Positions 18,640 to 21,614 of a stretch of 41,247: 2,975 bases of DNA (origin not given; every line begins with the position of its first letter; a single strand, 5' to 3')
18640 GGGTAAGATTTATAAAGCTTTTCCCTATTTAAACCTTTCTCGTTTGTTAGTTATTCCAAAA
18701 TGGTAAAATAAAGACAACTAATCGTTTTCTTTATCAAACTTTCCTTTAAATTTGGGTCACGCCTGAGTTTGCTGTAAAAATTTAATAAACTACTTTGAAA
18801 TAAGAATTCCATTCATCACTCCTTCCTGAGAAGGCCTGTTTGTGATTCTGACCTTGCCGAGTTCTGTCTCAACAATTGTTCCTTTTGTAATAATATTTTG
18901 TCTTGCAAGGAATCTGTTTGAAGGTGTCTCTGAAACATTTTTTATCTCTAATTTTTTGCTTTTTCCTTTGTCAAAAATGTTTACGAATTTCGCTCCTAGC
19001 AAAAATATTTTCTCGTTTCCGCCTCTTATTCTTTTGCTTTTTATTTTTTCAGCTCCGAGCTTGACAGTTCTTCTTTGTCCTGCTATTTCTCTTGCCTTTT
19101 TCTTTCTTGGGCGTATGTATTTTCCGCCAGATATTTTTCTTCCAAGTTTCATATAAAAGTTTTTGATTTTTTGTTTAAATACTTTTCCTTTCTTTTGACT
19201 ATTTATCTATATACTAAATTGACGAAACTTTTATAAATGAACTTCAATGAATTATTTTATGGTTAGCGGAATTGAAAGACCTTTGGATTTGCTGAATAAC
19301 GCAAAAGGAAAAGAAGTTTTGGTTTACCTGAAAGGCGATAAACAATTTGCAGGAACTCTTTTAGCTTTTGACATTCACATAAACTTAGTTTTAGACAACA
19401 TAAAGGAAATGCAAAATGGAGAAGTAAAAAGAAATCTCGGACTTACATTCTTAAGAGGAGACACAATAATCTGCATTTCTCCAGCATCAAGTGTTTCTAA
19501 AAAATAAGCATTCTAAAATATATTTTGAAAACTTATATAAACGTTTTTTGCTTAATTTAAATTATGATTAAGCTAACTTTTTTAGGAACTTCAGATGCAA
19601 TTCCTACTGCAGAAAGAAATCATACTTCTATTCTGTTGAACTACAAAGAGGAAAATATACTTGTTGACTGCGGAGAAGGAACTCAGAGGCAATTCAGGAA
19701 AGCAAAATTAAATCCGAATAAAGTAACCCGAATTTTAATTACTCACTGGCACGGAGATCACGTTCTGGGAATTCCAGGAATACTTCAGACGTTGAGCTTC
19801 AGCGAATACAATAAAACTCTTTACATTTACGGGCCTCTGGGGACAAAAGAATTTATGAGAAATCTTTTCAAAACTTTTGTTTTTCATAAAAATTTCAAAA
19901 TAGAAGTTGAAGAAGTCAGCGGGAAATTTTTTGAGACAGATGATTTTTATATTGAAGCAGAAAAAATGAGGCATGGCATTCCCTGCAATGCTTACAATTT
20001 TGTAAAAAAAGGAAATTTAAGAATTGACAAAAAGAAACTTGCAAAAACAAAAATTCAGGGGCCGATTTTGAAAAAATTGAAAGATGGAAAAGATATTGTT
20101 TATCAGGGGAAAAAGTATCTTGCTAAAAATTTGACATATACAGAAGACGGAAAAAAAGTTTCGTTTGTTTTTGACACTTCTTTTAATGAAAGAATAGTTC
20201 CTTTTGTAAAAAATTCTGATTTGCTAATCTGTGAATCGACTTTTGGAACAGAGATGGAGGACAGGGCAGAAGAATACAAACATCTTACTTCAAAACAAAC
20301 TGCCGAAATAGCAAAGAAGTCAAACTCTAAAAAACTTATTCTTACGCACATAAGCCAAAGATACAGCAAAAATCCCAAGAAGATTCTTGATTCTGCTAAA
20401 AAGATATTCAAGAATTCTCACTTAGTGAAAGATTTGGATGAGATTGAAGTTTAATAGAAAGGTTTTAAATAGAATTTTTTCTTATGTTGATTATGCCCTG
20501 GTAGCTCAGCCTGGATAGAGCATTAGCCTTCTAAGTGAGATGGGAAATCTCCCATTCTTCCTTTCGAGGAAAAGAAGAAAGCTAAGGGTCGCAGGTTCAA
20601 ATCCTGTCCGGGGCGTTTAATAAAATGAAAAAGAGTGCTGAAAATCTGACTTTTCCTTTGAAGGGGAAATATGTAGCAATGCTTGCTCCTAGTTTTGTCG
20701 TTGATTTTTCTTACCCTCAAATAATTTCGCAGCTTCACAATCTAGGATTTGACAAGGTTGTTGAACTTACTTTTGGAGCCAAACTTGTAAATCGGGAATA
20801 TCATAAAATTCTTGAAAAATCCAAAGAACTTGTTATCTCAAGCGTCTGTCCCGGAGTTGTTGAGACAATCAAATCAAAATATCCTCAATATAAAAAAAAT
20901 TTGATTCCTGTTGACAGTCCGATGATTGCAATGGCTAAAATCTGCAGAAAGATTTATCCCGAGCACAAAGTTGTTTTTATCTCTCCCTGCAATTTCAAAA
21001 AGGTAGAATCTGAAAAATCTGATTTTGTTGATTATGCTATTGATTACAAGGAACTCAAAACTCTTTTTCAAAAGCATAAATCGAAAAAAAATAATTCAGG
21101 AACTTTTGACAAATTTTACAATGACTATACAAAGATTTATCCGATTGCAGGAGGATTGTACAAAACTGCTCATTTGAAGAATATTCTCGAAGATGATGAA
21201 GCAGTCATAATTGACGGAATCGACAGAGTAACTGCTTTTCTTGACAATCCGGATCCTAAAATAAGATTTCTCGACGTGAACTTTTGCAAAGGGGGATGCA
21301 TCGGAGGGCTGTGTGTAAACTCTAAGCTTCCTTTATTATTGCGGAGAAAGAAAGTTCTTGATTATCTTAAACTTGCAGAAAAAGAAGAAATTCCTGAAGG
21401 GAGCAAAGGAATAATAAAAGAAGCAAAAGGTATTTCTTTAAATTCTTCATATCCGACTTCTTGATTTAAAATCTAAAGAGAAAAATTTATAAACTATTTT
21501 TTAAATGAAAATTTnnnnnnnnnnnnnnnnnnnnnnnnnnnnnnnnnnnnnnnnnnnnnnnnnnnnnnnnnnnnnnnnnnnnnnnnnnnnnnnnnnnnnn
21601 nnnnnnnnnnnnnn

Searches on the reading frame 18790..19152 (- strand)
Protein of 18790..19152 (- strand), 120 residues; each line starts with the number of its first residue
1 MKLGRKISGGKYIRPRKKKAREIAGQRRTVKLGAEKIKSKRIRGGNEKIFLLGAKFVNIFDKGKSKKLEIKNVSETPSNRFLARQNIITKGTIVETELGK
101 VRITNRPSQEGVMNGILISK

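Call 77: search_protein_families(library=pfam, proteins=[window:18790-19152:-], max_evalue=0.0001)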
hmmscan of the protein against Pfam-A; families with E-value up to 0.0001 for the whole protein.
window:18790-19152:- (120 aa): 1 family
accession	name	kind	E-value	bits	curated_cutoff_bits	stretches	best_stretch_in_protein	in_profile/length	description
PF01201.27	Ribosomal_S8e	-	5.9e-28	98.2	30.2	1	4-118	6-133/133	Ribosomal protein S8e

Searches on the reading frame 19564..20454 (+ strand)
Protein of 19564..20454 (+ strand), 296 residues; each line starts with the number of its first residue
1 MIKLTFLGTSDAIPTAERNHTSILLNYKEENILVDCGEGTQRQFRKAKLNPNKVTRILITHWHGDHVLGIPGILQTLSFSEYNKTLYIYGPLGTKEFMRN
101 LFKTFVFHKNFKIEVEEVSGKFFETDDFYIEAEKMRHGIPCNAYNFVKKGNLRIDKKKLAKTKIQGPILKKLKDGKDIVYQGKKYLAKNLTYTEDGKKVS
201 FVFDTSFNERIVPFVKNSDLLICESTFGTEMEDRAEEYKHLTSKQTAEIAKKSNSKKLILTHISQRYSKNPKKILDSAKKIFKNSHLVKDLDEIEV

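Call 77: search_protein_families(library=pfam, proteins=[window:19564-20454:+], max_evalue=0.0001)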
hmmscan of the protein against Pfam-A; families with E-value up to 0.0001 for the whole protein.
window:19564-20454:+ (296 aa): 3 families
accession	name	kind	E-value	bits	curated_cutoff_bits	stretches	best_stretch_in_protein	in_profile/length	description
PF12706.13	Lactamase_B_2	-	2e-16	60.6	27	1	31-138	2-113/200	Beta-lactamase superfamily domain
PF00753.33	Lactamase_B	-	1e-13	52.1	22.7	1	18-103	4-93/196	Metallo-beta-lactamase superfamily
PF13691.12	Lactamase_B_4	-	1.1e-07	31.8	27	1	13-67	5-61/63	tRNase Z endonuclease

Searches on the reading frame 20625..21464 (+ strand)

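Call 77: search_protein_families(library=pfam, proteins=[window:20625-21464:+], max_evalue=0.0001)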
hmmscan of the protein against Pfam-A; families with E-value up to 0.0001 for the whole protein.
window:20625-21464:+ (279 aa): 1 family
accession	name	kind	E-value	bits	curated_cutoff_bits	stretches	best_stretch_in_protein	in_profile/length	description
PF02906.19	Fe_hyd_lg_C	-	9.4e-39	133.9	22.1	1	15-228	2-244/245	Iron only hydrogenase large subunit, C-terminal domain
